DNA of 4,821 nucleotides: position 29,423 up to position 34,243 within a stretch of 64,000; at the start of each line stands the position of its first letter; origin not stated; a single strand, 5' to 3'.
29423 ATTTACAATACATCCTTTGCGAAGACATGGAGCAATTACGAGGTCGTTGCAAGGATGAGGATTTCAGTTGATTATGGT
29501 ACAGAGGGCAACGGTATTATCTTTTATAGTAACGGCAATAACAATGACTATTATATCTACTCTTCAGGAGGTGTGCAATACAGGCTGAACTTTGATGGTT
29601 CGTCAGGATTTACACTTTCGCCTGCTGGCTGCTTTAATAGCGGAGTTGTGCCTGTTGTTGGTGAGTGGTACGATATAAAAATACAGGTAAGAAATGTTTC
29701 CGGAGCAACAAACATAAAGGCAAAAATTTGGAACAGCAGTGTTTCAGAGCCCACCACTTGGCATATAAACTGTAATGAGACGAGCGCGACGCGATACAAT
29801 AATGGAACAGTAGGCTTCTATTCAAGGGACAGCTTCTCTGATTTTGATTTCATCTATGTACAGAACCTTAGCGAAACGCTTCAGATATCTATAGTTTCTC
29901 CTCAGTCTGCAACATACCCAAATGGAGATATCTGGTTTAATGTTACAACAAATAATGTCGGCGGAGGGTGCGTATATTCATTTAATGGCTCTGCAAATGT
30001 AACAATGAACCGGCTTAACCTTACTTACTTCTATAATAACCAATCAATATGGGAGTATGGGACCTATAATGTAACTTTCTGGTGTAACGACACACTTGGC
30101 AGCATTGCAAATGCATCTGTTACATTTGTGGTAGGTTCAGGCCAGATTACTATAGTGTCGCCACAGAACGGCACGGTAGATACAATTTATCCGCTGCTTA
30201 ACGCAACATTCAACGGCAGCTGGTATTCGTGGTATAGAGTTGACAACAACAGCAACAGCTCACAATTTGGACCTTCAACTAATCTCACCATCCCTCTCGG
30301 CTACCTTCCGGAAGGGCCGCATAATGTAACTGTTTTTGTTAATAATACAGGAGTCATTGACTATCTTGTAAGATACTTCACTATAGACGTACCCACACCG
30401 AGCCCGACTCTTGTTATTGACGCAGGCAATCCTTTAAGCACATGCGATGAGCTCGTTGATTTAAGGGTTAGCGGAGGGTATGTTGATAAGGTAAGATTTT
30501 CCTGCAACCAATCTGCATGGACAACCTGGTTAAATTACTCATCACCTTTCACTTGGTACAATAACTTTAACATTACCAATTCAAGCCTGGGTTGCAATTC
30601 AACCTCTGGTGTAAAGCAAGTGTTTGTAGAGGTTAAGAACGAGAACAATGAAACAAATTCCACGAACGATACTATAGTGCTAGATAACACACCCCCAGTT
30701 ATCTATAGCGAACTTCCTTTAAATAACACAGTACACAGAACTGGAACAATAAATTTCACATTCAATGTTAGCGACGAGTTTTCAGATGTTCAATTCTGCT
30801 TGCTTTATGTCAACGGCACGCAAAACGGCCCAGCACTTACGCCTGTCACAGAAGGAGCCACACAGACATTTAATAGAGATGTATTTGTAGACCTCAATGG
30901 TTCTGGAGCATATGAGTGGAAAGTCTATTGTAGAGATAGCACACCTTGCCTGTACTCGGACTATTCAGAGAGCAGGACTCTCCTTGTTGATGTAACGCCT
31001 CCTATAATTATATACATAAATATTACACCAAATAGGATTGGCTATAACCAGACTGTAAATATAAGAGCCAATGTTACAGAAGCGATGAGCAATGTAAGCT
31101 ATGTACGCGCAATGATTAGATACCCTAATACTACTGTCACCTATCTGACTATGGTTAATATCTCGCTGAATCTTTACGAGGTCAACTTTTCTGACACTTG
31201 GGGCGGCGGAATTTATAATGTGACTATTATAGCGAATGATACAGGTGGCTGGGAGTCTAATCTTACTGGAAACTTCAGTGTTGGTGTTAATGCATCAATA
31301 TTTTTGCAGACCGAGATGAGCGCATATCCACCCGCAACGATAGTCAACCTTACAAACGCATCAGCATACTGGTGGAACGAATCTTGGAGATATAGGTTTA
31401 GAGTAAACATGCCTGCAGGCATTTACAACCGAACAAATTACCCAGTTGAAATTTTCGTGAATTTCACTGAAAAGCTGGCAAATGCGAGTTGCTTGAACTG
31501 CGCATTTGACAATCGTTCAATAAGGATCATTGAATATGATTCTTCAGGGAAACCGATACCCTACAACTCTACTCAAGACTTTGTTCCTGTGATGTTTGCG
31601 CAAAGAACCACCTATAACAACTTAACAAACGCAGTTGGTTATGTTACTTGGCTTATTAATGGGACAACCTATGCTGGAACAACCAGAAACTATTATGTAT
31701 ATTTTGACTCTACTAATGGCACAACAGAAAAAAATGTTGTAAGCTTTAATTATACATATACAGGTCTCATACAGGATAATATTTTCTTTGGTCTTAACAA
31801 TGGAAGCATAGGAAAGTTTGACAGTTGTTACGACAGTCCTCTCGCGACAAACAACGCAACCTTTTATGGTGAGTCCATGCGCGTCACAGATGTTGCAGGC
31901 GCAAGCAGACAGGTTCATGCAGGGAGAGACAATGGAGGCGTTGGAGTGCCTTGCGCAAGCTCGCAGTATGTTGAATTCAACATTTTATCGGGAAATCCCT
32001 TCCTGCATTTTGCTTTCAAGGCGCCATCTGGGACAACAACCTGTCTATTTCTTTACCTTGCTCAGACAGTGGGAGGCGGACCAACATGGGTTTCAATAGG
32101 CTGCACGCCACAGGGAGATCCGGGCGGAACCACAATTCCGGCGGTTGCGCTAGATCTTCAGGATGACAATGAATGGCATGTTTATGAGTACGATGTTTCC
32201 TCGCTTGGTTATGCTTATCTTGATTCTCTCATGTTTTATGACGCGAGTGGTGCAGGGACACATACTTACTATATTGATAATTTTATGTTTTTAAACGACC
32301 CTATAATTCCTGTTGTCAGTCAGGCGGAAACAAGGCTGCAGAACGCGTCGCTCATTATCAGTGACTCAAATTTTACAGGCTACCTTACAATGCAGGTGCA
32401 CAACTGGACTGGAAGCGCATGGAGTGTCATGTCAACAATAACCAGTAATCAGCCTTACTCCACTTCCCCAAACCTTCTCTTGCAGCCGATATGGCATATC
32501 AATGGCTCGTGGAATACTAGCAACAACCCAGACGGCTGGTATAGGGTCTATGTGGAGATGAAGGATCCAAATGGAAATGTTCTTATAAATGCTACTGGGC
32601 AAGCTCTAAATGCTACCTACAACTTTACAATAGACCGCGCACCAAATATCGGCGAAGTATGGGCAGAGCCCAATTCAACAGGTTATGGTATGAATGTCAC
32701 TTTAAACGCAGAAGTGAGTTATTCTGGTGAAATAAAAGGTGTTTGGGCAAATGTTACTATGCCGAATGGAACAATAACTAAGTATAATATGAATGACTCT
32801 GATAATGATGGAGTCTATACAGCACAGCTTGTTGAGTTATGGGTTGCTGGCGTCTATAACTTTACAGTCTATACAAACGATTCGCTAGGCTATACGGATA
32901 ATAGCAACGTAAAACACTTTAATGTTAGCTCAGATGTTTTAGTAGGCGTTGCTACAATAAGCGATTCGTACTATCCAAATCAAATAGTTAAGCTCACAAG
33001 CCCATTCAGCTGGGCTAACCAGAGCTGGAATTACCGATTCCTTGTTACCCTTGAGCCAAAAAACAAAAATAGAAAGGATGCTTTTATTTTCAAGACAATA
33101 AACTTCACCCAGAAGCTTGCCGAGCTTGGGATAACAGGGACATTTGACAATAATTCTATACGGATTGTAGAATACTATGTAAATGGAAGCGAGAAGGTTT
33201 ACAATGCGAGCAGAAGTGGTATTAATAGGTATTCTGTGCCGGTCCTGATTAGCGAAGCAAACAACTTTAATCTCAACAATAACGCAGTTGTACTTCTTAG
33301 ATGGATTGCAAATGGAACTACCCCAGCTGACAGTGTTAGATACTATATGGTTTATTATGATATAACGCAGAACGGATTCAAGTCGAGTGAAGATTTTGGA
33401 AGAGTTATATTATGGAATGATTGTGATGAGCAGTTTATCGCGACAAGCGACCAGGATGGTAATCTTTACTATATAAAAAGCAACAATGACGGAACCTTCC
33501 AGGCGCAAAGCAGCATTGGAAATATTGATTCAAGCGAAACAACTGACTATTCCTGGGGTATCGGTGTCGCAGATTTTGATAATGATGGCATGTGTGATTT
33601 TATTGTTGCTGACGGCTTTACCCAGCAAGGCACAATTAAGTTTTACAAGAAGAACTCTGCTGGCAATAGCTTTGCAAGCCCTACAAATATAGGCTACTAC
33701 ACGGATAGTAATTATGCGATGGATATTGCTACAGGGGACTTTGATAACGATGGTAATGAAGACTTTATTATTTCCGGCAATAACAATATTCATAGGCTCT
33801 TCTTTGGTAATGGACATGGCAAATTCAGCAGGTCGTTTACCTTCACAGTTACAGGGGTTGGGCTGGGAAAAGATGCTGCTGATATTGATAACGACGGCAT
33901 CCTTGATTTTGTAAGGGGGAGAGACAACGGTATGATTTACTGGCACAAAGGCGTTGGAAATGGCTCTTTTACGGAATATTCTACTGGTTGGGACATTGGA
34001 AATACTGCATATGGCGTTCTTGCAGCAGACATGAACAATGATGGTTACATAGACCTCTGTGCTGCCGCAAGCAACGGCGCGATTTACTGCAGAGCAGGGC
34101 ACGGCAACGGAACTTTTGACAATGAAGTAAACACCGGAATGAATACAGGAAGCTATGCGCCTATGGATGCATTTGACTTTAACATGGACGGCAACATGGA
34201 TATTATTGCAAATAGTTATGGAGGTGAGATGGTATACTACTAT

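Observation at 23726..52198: A 9,490-residue single-ORF surface protein, at or above the size of the largest described archaeal proteins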

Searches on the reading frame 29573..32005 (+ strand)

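Call 20: search_protein_families(library=pfam, proteins=[window:29573-32005:+], max_evalue=5)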
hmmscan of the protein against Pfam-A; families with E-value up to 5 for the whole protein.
window:29573-32005:+ (811 aa): 2 families
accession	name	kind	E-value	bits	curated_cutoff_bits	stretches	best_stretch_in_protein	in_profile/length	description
PF03413.25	PepSY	-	1.1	10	24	0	683-717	23-55/60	Peptidase propeptide and YPEB domain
PF21916.1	mtd_2nd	-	3.8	8.3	24.6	0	211-247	43-79/115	Mtd second domain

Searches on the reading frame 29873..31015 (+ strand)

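Call 64: search_protein_families(library=pfam, proteins=[window:29873-31015:+], max_evalue=10)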
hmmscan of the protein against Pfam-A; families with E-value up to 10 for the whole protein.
window:29873-31015:+ (381 aa): 2 families
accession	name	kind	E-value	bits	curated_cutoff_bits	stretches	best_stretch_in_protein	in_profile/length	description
PF17957.7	Big_7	-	0.0024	18.9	24.1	2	282-334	8-53/70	Bacterial Ig domain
PF13750.12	Big_3_3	-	0.0052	16.9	27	1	232-294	7-63/157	Bacterial Ig-like domain (group 3)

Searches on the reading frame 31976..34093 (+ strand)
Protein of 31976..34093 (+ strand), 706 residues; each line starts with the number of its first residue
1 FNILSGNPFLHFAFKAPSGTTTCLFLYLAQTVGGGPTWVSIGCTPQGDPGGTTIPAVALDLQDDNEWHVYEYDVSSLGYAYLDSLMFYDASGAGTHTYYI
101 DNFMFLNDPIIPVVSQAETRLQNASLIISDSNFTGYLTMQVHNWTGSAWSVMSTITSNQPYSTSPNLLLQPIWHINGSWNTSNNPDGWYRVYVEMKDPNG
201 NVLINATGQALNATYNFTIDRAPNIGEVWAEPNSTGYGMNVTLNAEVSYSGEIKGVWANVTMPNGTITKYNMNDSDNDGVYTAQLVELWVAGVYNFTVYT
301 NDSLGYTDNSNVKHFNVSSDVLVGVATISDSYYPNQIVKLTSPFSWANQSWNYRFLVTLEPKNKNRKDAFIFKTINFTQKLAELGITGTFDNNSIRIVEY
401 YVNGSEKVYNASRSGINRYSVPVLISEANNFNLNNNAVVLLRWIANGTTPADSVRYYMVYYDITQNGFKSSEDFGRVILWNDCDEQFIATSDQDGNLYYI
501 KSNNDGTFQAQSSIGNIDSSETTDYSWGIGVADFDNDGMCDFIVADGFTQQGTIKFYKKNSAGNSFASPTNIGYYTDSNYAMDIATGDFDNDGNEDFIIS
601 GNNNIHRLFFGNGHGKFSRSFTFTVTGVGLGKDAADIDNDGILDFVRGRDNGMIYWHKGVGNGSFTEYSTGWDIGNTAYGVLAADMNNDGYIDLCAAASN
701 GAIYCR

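Call 20: search_protein_families(library=pfam, proteins=[window:31976-34093:+], max_evalue=5)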
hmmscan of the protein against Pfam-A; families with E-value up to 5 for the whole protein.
window:31976-34093:+ (706 aa): 5 families
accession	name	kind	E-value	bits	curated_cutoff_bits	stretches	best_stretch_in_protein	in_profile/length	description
PF13517.12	FG-GAP_3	-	7.5e-26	90.9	26.9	4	636-694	1-59/61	FG-GAP-like repeat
PF01839.29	FG-GAP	-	1.8e-05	24.9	22.1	3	583-599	4-20/37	FG-GAP repeat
PF19077.6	Big_13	-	0.0029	18.5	27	1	240-316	22-99/102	Bacterial Ig-like domain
PF14783.12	BBS2_Mid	-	0.23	12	27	0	587-705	5-107/108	Ciliary BBSome complex subunit 2, middle region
PF16640.11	Big_3_5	-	0.99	10.5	35.5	1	230-316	3-86/88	Bacterial Ig-like domain (group 3)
